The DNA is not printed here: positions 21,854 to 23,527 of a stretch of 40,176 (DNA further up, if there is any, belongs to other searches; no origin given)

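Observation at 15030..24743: Candidate undescribed N-heterocycle catabolic operon: BMP ABC importer + two AtzD/barbiturase-family enzymes + AS amidase + CoA-transferase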

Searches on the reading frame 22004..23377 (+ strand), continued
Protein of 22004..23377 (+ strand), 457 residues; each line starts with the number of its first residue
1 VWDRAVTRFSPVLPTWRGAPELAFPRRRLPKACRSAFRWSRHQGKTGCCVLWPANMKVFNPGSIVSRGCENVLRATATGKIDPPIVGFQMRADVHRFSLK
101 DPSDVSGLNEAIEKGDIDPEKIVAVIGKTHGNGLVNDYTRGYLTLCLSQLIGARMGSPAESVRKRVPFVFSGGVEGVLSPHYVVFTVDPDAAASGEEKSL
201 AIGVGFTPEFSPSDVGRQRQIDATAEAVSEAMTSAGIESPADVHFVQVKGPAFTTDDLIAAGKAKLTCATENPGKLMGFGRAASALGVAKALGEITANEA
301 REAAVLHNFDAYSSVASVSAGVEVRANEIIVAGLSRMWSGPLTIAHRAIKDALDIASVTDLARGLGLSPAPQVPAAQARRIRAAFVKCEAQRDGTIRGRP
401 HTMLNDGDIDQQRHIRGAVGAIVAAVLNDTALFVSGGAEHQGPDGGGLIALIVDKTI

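Call 25: search_solved_structures(query=window:22271-23377:+, show_alignments=5, max_evalue=1e-76)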
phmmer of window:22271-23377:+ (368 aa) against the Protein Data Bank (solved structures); distinct sequences matched with E-value up to 1e-76: 5.
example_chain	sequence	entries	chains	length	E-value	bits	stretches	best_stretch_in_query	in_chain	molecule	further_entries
5t13_A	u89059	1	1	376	6.4e-94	318.1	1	1-364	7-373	Cyanuric acid amidohydrolase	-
6bum_A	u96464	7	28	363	1.4e-90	307.1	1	2-363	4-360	Cyanuric acid amidohydrolase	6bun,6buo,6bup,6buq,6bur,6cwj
6dhj_A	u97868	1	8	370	1.6e-88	300.3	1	2-364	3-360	Cyanuric acid amidohydrolase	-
4bvq_A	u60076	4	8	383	2.8e-85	289.7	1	3-363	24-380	CYANURIC ACID AMIDOHYDROLASE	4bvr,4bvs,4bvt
4nq3_A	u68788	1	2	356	2.7e-78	266.7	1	3-367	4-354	Cyanuric acid amidohydrolase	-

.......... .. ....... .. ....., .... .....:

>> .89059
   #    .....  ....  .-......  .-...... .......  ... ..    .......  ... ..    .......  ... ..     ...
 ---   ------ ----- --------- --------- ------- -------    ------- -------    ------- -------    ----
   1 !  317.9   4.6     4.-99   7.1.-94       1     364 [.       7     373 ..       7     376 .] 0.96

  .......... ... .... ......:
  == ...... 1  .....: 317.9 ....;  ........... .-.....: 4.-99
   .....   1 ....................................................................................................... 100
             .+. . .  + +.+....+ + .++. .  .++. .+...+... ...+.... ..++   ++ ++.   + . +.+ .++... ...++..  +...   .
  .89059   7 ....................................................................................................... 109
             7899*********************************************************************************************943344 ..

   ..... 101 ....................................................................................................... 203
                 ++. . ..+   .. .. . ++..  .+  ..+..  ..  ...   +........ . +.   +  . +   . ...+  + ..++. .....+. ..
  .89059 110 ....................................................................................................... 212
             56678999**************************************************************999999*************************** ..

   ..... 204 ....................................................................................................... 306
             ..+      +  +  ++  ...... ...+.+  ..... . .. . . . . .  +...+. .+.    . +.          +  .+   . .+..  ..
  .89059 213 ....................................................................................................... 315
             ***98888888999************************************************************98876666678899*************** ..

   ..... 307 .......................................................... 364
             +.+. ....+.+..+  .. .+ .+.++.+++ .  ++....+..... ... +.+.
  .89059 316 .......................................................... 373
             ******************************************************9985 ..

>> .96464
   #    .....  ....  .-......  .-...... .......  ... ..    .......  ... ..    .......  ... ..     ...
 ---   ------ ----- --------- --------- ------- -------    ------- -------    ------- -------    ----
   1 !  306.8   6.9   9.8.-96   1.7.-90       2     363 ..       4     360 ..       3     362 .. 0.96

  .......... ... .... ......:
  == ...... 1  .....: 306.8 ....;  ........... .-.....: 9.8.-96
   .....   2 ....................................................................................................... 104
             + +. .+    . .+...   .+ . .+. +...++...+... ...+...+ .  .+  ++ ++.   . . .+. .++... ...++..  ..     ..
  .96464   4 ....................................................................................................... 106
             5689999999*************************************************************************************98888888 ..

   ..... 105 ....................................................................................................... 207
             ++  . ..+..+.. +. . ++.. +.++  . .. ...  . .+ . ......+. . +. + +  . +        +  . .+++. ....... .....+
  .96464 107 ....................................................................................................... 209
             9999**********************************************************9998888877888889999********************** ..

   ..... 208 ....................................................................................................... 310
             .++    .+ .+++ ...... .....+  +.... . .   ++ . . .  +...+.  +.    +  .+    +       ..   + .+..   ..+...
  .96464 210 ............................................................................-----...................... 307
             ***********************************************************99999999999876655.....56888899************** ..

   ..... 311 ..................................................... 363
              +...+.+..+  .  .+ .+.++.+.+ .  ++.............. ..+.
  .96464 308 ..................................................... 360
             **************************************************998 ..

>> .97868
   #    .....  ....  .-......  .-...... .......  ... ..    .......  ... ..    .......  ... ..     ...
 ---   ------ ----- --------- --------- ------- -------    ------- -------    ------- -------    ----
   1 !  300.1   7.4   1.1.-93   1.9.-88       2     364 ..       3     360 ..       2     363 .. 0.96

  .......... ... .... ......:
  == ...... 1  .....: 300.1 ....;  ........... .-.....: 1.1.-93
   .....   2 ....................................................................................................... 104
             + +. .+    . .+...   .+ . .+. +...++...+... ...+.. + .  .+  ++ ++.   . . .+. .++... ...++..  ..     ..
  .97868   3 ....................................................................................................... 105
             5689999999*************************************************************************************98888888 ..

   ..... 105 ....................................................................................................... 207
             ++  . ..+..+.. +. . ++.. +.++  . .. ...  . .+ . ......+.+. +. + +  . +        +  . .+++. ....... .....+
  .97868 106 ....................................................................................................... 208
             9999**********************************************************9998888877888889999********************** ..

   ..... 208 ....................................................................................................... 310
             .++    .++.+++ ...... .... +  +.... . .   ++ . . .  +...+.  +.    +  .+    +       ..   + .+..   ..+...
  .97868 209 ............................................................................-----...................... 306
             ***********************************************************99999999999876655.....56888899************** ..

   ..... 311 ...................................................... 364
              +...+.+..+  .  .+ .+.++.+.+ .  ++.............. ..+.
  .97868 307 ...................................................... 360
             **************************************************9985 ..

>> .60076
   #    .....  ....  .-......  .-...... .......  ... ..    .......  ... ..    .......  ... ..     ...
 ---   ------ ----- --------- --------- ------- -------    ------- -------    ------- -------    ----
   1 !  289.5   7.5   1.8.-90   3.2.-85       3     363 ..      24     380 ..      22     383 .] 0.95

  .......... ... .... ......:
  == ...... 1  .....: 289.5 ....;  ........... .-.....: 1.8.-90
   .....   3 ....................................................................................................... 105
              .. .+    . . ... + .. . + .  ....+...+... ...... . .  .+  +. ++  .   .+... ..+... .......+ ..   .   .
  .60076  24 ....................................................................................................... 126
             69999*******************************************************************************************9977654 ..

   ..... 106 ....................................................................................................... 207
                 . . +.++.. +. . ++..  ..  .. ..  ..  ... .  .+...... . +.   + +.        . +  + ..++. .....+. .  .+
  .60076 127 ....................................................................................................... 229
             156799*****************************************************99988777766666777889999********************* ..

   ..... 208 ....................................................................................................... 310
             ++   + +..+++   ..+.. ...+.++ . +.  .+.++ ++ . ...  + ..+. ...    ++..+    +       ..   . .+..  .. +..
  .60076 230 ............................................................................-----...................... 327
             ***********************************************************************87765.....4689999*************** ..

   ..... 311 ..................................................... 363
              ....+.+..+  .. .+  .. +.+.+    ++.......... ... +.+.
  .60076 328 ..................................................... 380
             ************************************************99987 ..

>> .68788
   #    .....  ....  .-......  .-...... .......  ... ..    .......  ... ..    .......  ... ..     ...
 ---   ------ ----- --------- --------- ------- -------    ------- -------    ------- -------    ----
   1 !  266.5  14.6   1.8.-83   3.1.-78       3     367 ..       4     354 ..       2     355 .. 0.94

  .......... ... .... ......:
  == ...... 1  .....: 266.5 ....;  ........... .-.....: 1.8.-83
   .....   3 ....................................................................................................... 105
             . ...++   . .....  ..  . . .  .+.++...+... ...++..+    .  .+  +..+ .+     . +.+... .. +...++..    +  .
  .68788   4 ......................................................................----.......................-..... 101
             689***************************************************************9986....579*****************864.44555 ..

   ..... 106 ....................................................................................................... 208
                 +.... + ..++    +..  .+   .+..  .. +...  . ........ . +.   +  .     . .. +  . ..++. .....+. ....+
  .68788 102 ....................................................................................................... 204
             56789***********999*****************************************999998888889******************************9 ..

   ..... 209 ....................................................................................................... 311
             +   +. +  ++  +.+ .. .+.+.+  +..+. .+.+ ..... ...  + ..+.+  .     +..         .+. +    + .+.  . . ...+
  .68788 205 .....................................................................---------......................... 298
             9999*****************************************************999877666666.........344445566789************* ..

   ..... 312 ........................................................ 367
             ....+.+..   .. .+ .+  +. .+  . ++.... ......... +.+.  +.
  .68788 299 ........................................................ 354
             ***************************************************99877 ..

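Call 47: search_protein_families(library=pfam, proteins=[L012:11107-12327:+, L028:12343-12882:+, L023:8099-9088:+, L023:3911-5332:-, L026:6415-8862:-, L026:11824-12300:+, L036:19730-20662:+, L049:19585-20493:-, L022:6501-7706:-, L044:1984-3048:-], max_evalue=0.0001)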
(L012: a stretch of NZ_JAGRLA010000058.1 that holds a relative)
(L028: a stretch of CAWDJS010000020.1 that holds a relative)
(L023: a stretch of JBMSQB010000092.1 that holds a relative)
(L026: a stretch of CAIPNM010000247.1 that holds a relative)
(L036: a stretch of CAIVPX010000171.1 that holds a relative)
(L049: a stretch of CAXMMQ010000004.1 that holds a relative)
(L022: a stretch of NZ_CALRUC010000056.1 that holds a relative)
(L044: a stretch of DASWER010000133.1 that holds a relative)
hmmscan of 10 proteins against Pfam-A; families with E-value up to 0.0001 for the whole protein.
L012:11107-12327:+ (406 aa): 1 family
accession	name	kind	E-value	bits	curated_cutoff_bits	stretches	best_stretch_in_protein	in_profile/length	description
PF01494.25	FAD_binding_3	-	3.1e-10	40.2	22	1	300-365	284-348/349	FAD binding domain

L028:12343-12882:+ (179 aa): 1 family
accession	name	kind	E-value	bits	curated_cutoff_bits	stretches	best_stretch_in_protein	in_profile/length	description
PF00903.31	Glyoxalase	-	1.6e-05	25.7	20.6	1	23-143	2-121/121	Glyoxalase/Bleomycin resistance protein/Dioxygenase superfamily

L023:8099-9088:+ (329 aa): 3 families
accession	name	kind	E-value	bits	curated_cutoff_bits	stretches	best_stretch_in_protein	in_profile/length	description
PF09084.16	NMT1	-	5.7e-17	62.8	20.5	1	46-265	4-214/216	NMT1/THI5 like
PF13379.11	NMT1_2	-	1.6e-07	31.9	24.7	0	32-89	4-61/252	NMT1-like family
PF12974.12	Phosphonate-bd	-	8.9e-05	22.4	27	0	124-216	89-185/242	ABC transporter, phosphonate, periplasmic substrate-binding protein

L023:3911-5332:- (473 aa): 2 families
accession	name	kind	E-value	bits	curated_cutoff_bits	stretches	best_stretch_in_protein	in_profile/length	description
PF03972.19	MmgE_PrpD_N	-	1.5e-31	109.9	32.1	1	21-242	2-221/244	MmgE/PrpD N-terminal domain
PF19305.4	MmgE_PrpD_C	-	1.6e-24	87.1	32.1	1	280-429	1-151/173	MmgE/PrpD C-terminal domain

L026:6415-8862:- (815 aa): 3 families
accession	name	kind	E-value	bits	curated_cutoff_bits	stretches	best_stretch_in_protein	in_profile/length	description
PF20256.3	MoCoBD_2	-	7.7e-80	268.8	27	1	454-743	5-283/283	Molybdopterin cofactor-binding domain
PF02738.23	MoCoBD_1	-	2.2e-78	263.2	27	1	171-423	1-244/244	Molybdopterin cofactor-binding domain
PF01315.27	Ald_Xan_dh_C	-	2.2e-26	92.7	31.3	1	35-154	1-109/110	Aldehyde oxidase and xanthine dehydrogenase, a/b hammerhead domain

L026:11824-12300:+ (158 aa): 3 families
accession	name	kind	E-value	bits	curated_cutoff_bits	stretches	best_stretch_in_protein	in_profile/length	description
PF01799.25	Fer2_2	-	6.3e-35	119.6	30.3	1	75-149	1-75/75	[2Fe-2S] binding domain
PF00111.32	Fer2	-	8e-08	32.6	21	1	8-71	2-62/77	2Fe-2S iron-sulfur cluster binding domain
PF13085.11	Fer2_3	-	3.1e-05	24.4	27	1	39-79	50-84/107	2Fe-2S iron-sulfur cluster binding domain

L036:19730-20662:+ (310 aa): 2 families
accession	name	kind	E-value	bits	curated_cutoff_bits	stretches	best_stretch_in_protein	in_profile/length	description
PF00941.27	FAD_binding_5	-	4.8e-48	163.6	27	1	43-205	2-167/170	FAD binding domain in molybdopterin dehydrogenase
PF03450.22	CO_deh_flav_C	-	1.5e-05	25.5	25.5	1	212-302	2-101/102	CO dehydrogenase flavoprotein C-terminal domain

L049:19585-20493:- (302 aa): 1 family
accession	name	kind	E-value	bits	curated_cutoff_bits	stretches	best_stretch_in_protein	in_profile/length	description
PF01522.26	Polysacc_deac_1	-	3.4e-09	37.2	23.1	1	77-181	20-123/124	Polysaccharide deacetylase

L022:6501-7706:- (401 aa): 3 families
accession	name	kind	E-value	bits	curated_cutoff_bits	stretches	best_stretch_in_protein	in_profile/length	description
PF02771.21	Acyl-CoA_dh_N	-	3.1e-20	73.1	22.9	1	7-121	2-111/113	Acyl-CoA dehydrogenase, N-terminal domain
PF02770.24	Acyl-CoA_dh_M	-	2.7e-18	66.3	33.3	1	127-206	1-80/97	Acyl-CoA dehydrogenase, middle domain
PF00441.29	Acyl-CoA_dh_1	-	8.3e-18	65.4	22.4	1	237-396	1-147/150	Acyl-CoA dehydrogenase, C-terminal domain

L044:1984-3048:- (354 aa): 2 families
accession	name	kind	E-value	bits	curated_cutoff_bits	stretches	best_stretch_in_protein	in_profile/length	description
PF14226.12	DIOX_N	-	6.4e-26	91.8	27.3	1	23-153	1-116/117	non-haem dioxygenase in morphine synthesis N-terminal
PF03171.26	2OG-FeII_Oxy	-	2.7e-18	66.6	23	1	201-306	4-101/101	2OG-Fe(II) oxygenase superfamily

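Call 54: find_related_loci(query=window:22271-23377:+, collection=metagenome_contigs, flank=10000)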
Query window:22271-23377:+ (368 aa) in metagenome_contigs; peptide patterns used: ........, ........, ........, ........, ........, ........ (x = any residue, [..] = any of these).
600 stretches matched a pattern (row limit reached: there are more); 429 encode a relative of the query (tblastn E <= 1e-3); the best 80 are kept; 80 distinct loci.
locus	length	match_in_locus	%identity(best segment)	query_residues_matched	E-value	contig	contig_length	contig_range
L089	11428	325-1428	93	1-368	0e+0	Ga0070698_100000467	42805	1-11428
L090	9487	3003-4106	86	1-368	0e+0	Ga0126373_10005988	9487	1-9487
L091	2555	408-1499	84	1-366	0e+0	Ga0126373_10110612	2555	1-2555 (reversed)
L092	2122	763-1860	84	1-366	0e+0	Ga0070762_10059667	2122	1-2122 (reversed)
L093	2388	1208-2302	83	1-366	0e+0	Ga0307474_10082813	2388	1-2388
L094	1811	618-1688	83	1-359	0e+0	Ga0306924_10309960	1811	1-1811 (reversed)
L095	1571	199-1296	78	1-366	0e+0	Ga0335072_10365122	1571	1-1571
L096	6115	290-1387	80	1-366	0e+0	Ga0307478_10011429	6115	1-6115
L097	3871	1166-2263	80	1-366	0e+0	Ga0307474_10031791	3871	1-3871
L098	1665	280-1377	79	1-366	0e+0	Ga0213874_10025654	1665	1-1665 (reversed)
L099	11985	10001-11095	70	1-366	7e-169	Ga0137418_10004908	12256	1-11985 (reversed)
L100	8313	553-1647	70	1-366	6e-168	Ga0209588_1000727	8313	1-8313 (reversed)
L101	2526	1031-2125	69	1-366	1e-178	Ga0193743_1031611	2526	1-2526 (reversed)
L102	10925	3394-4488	70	1-366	4e-167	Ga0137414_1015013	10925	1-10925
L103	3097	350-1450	70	1-366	6e-176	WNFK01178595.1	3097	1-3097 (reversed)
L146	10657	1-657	82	146-366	1e-106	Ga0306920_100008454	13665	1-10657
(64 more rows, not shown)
